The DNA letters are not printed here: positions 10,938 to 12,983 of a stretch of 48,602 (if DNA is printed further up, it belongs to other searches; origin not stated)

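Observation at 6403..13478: Self-contained non-canonical Hsp70 module: giant TPR/J-like protein + GrpE-like + short DnaK paralog + zinc-ribbon/TPR protein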

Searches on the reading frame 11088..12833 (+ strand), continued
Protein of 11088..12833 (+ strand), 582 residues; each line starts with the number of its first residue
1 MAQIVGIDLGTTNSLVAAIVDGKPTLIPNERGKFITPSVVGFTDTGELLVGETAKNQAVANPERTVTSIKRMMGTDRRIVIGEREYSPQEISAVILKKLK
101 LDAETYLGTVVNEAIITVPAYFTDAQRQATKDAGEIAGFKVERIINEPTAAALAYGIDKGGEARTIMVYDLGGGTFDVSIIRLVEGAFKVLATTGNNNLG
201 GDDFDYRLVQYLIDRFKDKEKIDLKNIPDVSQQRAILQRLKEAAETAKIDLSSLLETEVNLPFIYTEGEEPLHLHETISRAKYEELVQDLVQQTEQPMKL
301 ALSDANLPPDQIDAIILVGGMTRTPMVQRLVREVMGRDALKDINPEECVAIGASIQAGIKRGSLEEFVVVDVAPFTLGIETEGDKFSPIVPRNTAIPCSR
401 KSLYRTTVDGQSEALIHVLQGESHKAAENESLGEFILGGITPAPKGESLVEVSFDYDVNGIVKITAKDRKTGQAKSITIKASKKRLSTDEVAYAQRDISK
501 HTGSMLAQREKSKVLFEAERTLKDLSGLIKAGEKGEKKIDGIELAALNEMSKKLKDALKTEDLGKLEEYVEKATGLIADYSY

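Call 26: list_cluster_members(proteins=[P0017, P0022, P0023, P0038, P0049, P0094, P0100, P0102, P0106, P0107])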
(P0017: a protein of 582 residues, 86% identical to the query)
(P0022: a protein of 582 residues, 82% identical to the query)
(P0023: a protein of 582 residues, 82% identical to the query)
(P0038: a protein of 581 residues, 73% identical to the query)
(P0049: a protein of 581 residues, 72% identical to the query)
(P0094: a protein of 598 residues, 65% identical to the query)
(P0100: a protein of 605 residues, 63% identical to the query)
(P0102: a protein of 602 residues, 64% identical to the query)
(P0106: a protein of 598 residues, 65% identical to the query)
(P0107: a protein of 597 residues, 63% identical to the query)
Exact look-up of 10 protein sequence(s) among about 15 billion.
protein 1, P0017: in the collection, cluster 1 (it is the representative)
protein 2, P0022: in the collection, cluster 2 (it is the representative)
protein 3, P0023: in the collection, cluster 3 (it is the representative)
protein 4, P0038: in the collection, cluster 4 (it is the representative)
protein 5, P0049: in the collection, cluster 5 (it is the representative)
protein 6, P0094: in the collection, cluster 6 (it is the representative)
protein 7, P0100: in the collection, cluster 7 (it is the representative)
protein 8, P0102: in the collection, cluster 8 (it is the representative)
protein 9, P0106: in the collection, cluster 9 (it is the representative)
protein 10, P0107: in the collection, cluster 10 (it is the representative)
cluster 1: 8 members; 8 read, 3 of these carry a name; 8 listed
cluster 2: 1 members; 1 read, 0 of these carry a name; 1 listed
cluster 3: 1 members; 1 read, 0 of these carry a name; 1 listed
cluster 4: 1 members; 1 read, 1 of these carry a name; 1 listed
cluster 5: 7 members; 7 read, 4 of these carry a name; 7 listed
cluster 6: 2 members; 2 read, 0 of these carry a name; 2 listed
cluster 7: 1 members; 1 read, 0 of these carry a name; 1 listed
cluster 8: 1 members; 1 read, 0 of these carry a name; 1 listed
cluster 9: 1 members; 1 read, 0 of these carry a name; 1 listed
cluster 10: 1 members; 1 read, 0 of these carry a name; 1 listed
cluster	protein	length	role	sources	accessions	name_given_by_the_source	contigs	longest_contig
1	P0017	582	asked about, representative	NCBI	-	-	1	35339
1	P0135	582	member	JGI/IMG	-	molecular chaperone DnaK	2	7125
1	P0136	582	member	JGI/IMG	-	molecular chaperone DnaK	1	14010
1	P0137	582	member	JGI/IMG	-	molecular chaperone DnaK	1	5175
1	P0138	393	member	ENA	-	-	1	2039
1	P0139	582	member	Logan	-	-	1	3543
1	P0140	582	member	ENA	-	-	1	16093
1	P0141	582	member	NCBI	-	-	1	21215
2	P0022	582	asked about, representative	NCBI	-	-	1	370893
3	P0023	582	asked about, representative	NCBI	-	-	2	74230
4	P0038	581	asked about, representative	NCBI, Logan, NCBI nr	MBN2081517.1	molecular chaperone DnaK [bacterium]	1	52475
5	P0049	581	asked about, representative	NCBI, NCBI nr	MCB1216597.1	molecular chaperone DnaK [bacterium]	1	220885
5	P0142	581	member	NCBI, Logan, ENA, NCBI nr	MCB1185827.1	molecular chaperone DnaK [bacterium]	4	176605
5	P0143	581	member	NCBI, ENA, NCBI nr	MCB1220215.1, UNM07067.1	MAG: molecular chaperone DnaK [Planctomycetales bacterium] | molecular chaperone DnaK [bacterium]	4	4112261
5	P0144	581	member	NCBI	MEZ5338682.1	MAG: molecular chaperone DnaK [bacterium]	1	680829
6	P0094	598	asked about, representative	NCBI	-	-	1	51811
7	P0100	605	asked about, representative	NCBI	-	-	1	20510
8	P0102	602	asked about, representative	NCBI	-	-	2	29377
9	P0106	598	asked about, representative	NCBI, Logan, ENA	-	-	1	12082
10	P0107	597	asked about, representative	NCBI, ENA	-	-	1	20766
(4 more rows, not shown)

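Call 27: find_encoding_contigs(protein=P0143, flank=10000, max_places=1)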
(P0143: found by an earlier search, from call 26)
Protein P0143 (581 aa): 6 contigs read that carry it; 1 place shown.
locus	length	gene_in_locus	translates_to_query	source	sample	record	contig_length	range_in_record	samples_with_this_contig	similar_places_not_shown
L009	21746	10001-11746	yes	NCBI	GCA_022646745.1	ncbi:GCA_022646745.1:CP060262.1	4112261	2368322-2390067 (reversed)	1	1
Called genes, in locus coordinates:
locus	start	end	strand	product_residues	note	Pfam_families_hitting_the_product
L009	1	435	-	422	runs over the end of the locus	PF00709:Adenylsucc_synt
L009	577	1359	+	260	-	PF00160:Pro_isomerase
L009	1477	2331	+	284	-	PF00160:Pro_isomerase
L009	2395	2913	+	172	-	PF00160:Pro_isomerase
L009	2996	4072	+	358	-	PF03444:WHD_HrcA, PF01628:HrcA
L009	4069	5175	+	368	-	PF00226:DnaJ, PF01556:DnaJ_C, PF00684:DnaJ_CXXCXGXG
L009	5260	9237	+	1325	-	PF13428:TPR_14 (faint), PF13432:TPR_16 (faint), PF14559:TPR_19 (faint), PF07719:TPR_2 (faint), PF13414:TPR_11 (faint), PF21033:RMD1-3 (faint), PF13176:TPR_7 (faint), PF23914:TPR_CcmH_CycH (faint), +1 more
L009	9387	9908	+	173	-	PF01025:GrpE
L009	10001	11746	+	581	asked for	PF00012:HSP70, PF06723:MreB_Mbl, PF00012:HSP70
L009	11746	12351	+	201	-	-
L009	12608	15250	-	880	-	PF13415:Beta-prop_FBX42 (faint), PF24681:Kelch_KLHDC2_KLHL20_DRC7, PF24981:Beta-prop_ATRN-LZTR1 (faint), PF25210:Kelch_FKB95, PF01344:Kelch_1 (weak), PF07646:Kelch_2 (weak)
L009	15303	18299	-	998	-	PF13573:SprB (faint), PF00801:PKD, PF18911:PKD_4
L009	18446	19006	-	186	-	PF08207:EFP_N, PF01132:EFP, PF09285:Elong-fact-P_C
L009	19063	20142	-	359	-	PF01321:Creatinase_N, PF00557:Peptidase_M24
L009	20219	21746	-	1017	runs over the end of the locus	-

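Call 34: find_related_loci(query=L009:2996-4069:+, collection=genome_contigs, flank=10000)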
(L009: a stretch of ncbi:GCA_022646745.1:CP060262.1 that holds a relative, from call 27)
Query L009:2996-4069:+ (358 aa) in genome_contigs; peptide patterns used: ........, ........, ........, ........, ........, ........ (x = any residue, [..] = any of these).
114 stretches matched a pattern; 30 encode a relative of the query (tblastn E <= 1e-3); 29 distinct loci.
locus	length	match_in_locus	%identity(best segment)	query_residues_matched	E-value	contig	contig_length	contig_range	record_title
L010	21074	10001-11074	100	1-358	0e+0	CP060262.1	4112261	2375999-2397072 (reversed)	MAG: Planctomycetales bacterium isolate HK-STAS-UBP7_A-1 chromosome, complete genome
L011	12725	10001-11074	99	1-358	0e+0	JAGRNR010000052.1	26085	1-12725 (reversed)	MAG: bacterium isolate UBP7 HKST-UBA01 NODE_52_length_26085_cov_17.364811, whole genome shotgun sequence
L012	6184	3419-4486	87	1-356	0e+0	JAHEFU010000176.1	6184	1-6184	MAG: Planctomycetales bacterium isolate Ww346 NODE_40635_length_6184_cov_2.736434, whole genome shotgun sequence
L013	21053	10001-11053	86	1-351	0e+0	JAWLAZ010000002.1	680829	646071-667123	MAG: bacterium isolate AC1.30 AC1.30.fa-2, whole genome shotgun sequence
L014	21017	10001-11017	60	12-350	4e-138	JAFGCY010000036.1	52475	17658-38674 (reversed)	MAG: bacterium isolate Zod_Metabat.1143 k87_3646350, whole genome shotgun sequence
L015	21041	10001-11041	59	4-350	2e-137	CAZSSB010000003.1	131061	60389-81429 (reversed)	MAG TPA_asm: uncultured Planctomycetales bacterium isolate binchicken_co334_328 genome assembly, contig: NODE_143_length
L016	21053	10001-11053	86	1-351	0e+0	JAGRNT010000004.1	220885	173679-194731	MAG: bacterium isolate UBP7 HKST-UBA03 NODE_4_length_220885_cov_6.197502, whole genome shotgun sequence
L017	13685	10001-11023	59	11-351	5e-136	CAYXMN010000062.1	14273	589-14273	MAG TPA_asm: uncultured Planctomycetales bacterium isolate SRP192927_co7_193 genome assembly, contig: NODE_8192_length_1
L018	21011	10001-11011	29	12-346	2e-45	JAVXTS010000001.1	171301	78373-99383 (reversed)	MAG: Eubacterium sp. isolate CGS6M4-bin58 NODE_43_length_171301_cov_16.516654, whole genome shotgun sequence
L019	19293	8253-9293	29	12-356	1e-43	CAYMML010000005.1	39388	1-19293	MAG TPA_asm: uncultured Thermodesulfovibrio sp. isolate SRP162660_co1_93 genome assembly, contig: NODE_217_length_39388_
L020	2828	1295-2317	29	12-350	1e-42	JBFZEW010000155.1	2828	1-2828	MAG: Spirochaetota bacterium isolate PPR_0598 k121_4944496, whole genome shotgun sequence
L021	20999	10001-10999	30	12-346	1e-41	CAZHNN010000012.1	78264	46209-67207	MAG TPA_asm: uncultured Clostridia bacterium isolate binchicken_co104_26 genome assembly, contig: NODE_276_length_78264_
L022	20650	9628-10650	30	12-350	5e-41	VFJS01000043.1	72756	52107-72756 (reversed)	MAG: Spirochaetia bacterium isolate Bin_56_1 c_000001170162, whole genome shotgun sequence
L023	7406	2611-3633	29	12-350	2e-40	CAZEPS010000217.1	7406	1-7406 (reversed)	MAG TPA_asm: uncultured Leptospirales bacterium isolate SRP141376_co4_248 genome assembly, contig: NODE_16146_length_740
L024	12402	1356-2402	29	13-358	4e-40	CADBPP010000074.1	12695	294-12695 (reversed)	MAG: uncultured Clostridiales bacterium isolate RUG14186 genome assembly, contig: RUG14186_asm_74, whole genome shotgun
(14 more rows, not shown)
